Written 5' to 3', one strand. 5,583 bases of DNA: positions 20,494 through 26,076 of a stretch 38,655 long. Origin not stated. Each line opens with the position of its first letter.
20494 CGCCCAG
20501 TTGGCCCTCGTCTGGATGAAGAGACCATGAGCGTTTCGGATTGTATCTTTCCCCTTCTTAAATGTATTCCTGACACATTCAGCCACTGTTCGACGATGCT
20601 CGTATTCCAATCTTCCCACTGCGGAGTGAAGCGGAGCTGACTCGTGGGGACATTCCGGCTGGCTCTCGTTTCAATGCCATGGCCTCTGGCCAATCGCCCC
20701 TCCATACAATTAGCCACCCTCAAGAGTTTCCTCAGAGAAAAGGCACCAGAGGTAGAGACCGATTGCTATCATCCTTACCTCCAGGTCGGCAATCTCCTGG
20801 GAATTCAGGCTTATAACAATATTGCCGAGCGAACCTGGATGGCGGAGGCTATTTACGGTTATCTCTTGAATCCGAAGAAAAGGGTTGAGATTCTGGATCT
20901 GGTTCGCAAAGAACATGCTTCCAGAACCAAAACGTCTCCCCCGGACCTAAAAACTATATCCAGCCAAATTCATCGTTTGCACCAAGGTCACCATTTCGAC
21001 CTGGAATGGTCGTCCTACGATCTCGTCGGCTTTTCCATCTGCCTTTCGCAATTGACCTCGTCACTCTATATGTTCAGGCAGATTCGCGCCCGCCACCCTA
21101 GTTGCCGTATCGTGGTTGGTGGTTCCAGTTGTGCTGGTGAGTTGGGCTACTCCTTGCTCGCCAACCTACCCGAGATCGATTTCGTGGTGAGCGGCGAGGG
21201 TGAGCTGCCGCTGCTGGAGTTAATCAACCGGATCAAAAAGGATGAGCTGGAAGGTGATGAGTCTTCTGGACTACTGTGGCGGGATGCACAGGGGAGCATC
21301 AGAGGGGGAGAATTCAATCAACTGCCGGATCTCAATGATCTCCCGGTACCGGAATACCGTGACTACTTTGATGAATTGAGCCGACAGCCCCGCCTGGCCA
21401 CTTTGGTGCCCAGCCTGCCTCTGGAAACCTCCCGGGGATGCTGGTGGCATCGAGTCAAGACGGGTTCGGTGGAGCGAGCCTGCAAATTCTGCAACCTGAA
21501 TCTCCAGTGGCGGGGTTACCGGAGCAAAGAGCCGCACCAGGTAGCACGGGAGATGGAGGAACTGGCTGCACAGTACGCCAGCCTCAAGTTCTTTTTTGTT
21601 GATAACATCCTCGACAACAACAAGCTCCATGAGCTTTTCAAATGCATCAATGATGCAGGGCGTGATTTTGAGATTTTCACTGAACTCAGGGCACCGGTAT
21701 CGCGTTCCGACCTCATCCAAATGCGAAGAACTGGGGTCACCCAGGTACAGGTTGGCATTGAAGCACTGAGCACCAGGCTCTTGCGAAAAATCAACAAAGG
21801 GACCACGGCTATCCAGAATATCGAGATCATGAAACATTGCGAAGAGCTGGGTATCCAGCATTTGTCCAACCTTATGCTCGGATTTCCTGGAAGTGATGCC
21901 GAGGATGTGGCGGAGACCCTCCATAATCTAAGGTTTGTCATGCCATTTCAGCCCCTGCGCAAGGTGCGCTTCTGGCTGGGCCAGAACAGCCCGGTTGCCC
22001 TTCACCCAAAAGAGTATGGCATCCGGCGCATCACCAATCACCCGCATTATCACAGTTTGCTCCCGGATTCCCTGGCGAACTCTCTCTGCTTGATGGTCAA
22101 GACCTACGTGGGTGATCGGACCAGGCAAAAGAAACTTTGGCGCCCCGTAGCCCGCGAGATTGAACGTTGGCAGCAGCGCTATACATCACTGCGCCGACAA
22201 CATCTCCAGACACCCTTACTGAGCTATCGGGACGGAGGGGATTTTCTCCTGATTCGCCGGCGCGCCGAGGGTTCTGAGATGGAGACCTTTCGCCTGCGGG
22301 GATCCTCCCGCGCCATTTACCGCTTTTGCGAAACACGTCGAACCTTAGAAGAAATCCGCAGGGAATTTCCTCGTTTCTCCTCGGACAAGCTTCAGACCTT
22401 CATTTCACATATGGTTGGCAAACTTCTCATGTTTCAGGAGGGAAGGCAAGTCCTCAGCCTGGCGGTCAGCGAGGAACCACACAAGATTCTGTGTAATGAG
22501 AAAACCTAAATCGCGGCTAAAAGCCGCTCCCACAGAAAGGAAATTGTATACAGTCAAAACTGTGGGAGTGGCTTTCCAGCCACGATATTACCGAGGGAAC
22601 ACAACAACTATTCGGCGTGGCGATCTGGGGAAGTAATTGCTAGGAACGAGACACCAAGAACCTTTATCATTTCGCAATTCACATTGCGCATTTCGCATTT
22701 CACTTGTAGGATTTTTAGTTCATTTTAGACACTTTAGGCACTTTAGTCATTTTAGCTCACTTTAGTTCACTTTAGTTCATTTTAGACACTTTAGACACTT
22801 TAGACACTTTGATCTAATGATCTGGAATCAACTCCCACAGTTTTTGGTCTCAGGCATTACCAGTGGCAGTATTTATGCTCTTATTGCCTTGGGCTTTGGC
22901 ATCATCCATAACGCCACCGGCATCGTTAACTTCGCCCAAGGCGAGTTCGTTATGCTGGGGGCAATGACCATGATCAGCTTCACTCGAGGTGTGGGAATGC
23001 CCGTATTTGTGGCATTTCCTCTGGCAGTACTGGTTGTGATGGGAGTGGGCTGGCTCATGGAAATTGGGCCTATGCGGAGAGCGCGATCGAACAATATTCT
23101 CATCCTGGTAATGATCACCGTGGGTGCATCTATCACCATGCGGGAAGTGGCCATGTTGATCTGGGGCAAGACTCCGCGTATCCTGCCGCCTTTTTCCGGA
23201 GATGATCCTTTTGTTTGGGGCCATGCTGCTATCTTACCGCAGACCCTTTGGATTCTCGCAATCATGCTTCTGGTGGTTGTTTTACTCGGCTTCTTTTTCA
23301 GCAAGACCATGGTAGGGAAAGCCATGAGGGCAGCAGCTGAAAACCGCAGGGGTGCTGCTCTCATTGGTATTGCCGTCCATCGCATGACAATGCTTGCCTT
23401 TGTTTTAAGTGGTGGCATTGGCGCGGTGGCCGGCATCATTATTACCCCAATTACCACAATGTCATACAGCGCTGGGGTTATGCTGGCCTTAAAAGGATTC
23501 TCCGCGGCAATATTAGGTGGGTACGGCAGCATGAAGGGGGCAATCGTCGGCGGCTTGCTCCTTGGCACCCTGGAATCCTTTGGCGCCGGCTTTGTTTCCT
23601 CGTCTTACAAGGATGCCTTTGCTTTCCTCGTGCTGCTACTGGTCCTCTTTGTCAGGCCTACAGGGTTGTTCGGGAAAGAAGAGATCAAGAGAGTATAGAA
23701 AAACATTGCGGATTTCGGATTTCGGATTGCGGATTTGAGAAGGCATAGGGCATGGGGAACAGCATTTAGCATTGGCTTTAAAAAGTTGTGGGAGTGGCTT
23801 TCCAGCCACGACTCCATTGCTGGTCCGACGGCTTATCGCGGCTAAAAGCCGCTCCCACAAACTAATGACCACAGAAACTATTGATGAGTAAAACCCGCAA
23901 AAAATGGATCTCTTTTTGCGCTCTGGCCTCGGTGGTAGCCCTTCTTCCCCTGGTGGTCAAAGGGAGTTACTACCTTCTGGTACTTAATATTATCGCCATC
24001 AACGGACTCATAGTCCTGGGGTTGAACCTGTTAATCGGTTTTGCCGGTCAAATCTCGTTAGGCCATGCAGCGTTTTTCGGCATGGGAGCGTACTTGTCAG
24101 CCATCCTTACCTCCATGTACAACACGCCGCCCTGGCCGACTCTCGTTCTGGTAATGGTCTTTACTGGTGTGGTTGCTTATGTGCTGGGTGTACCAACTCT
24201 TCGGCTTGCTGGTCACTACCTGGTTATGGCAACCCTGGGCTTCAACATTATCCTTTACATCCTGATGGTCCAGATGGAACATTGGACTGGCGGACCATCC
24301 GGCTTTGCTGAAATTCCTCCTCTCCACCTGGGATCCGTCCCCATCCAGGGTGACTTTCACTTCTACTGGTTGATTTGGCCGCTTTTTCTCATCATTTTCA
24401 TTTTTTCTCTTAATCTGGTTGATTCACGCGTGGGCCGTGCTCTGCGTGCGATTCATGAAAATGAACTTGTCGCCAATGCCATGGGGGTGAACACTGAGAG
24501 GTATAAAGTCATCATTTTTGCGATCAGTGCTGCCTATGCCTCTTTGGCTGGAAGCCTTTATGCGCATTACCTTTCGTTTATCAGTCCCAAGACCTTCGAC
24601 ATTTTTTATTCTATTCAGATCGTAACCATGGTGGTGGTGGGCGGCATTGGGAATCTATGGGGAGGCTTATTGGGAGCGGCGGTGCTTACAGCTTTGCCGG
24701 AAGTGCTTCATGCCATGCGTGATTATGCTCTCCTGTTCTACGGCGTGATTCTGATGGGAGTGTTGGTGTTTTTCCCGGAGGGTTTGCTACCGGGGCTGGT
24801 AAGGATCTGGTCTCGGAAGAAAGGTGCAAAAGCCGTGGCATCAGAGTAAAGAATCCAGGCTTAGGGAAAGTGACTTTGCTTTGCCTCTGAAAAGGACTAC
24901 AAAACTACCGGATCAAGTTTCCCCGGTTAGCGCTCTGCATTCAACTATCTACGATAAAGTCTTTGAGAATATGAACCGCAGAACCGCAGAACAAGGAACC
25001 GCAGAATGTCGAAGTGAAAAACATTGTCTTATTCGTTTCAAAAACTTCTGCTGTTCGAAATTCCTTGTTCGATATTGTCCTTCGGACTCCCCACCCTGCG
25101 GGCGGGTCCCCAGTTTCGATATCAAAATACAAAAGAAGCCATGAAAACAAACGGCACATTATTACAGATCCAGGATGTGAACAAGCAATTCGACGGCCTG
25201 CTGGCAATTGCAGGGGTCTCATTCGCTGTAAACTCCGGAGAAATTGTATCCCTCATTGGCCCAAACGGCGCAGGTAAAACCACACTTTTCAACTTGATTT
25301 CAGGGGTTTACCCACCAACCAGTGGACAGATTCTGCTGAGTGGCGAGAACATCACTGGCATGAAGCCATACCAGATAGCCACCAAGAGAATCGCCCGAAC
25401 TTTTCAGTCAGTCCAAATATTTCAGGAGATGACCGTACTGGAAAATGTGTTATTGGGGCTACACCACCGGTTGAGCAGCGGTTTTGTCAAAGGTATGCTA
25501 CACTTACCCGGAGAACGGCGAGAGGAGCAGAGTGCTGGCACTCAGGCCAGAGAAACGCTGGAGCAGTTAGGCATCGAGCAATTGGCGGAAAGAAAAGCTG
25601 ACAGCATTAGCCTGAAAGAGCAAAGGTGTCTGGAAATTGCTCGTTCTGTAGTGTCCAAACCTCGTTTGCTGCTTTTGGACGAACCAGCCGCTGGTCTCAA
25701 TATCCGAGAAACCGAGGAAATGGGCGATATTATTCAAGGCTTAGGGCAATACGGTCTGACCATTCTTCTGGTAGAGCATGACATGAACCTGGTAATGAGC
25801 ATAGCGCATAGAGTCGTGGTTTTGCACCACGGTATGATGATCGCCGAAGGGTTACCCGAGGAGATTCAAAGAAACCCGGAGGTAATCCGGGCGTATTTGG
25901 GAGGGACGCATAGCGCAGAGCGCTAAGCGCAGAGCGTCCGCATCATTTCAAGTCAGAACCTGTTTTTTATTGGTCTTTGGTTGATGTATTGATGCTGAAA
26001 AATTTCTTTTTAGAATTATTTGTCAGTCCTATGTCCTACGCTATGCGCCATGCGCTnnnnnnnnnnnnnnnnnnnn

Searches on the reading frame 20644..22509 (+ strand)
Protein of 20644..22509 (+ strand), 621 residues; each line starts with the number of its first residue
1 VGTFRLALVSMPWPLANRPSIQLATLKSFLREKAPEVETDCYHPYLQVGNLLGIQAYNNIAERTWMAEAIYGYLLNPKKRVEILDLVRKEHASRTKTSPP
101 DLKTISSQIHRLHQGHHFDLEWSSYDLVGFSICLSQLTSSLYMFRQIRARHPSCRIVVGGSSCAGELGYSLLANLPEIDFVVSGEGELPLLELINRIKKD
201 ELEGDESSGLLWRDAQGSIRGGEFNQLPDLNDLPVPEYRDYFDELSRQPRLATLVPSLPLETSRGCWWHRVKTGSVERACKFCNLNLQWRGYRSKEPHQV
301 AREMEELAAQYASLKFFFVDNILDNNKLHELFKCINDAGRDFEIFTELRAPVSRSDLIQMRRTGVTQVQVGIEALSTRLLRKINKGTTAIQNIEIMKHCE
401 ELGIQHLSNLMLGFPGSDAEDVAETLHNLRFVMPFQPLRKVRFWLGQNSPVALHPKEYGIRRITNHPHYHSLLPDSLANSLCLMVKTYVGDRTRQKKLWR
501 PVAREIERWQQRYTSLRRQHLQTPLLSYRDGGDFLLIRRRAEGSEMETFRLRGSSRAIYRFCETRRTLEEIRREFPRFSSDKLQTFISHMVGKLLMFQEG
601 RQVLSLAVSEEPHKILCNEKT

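Call 14: search_protein_families(library=pfam, proteins=[window:20644-22509:+], max_evalue=0.01)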
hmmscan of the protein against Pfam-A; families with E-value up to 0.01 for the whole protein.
window:20644-22509:+ (621 aa): 2 families
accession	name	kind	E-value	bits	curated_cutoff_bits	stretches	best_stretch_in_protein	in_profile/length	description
PF04055.27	Radical_SAM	-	2.7e-16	60.6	29.5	1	278-427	9-164/166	Radical SAM superfamily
PF02310.24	B12-binding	-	4.6e-06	26.9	32.1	1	124-193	51-120/121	B12 binding domain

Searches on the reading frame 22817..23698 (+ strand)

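Call 14: search_protein_families(library=pfam, proteins=[window:22817-23698:+], max_evalue=0.01)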
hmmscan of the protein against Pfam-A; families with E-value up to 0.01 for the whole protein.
window:22817-23698:+ (293 aa): 1 family
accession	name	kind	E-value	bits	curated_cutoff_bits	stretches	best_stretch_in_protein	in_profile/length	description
PF02653.21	BPD_transp_2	-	3.8e-36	125.1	26.8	1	10-277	2-269/269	Branched-chain amino acid transport system / permease component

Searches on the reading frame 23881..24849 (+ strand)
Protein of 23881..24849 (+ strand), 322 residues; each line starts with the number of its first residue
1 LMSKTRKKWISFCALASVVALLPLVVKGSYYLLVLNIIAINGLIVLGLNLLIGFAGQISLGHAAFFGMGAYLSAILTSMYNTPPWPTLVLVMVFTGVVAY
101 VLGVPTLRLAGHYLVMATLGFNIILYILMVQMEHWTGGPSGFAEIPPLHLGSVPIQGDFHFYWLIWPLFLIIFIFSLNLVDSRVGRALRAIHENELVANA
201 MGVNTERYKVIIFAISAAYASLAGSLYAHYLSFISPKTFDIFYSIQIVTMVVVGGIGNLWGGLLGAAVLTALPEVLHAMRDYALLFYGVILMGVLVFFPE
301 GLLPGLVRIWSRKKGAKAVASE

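Call 14: search_protein_families(library=pfam, proteins=[window:23881-24849:+], max_evalue=0.01)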
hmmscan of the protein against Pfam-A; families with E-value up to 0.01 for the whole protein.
window:23881-24849:+ (322 aa): 1 family
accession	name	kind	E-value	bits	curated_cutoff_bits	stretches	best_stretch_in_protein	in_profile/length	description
PF02653.21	BPD_transp_2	-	2.2e-46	158.6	26.8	1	32-295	3-269/269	Branched-chain amino acid transport system / permease component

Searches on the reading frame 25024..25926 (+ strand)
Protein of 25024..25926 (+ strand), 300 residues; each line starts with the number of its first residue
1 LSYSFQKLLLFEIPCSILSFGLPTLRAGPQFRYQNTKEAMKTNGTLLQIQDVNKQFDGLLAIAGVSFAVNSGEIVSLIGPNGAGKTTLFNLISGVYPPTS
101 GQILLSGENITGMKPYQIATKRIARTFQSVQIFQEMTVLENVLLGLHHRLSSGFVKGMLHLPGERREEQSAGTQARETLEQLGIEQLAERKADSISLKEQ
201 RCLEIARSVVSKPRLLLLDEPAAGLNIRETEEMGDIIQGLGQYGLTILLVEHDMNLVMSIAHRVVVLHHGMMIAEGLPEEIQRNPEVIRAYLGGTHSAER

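Call 60: search_protein_families(library=pfam, proteins=[window:25024-25926:+], max_evalue=0.001)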
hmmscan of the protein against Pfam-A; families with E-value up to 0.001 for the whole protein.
window:25024-25926:+ (300 aa): 3 families
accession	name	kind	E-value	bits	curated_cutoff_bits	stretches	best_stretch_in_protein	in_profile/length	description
PF00005.33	ABC_tran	-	1.1e-33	117.2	25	1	64-222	3-136/137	ABC transporter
PF12399.14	BCA_ABC_TP_C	-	3.8e-12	46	25.5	1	272-296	2-26/27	Branched-chain amino acid ATP-binding cassette transporter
PF13304.12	AAA_21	-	9.9e-05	23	27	0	75-93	2-20/304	AAA domain, putative AbiEii toxin, Type IV TA system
